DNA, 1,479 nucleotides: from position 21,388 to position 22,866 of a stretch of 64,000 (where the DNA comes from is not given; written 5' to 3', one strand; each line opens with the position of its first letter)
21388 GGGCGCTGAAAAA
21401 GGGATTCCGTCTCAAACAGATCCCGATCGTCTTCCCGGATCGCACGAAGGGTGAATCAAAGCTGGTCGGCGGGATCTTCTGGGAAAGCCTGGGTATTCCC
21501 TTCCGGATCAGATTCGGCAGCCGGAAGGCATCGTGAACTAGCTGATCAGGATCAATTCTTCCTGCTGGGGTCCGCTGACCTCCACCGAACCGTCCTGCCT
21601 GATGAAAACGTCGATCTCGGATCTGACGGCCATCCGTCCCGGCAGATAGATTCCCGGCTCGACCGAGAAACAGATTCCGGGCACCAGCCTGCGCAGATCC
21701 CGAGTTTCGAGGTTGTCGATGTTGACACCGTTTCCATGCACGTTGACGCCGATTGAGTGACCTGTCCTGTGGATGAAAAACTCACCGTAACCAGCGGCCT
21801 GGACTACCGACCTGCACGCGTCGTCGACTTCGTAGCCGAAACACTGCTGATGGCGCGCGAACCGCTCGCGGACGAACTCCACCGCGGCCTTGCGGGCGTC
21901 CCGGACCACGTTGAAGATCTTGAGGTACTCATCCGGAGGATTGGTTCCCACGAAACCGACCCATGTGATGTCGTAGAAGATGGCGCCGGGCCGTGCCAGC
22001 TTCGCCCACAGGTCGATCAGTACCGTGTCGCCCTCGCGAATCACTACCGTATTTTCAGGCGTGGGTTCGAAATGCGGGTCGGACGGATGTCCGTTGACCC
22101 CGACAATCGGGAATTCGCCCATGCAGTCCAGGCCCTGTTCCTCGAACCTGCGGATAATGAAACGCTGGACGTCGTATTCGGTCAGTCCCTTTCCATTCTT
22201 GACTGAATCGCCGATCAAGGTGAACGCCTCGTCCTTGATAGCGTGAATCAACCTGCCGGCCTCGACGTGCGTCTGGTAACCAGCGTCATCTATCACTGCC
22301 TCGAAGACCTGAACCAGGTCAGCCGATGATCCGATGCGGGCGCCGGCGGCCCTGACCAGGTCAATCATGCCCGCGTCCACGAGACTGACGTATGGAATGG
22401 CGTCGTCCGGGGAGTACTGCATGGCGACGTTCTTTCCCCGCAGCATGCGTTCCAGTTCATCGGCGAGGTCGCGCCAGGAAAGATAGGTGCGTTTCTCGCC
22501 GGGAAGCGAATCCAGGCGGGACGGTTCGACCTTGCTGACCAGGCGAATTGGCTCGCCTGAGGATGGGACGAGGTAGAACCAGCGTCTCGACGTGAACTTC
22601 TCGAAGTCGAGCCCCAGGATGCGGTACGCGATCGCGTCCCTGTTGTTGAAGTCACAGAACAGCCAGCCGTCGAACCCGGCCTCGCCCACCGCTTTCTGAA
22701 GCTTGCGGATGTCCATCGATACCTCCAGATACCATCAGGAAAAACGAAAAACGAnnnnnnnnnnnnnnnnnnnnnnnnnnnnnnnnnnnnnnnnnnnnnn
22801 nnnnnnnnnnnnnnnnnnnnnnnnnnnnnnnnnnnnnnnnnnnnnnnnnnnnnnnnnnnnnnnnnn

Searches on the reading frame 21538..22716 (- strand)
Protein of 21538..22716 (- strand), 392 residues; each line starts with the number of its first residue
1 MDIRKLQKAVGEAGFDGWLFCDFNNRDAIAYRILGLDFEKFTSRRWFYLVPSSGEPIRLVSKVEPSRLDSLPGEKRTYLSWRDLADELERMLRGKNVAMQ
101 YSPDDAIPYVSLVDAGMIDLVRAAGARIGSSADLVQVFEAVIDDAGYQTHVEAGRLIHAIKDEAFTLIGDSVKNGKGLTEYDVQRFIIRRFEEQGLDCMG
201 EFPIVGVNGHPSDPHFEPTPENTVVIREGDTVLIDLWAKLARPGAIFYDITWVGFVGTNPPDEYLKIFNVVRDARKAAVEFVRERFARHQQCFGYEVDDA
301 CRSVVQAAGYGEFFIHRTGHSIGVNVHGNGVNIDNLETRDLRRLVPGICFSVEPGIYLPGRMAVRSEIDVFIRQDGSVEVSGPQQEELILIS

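Call 77: search_protein_families(library=pfam, proteins=[window:21538-22716:-], max_evalue=0.01)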
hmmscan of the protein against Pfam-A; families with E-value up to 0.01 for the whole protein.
window:21538-22716:- (392 aa): 1 family
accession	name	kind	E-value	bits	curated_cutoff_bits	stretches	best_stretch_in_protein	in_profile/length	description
PF00557.29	Peptidase_M24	-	1.2e-37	130.1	23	1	157-373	6-207/208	Metallopeptidase family M24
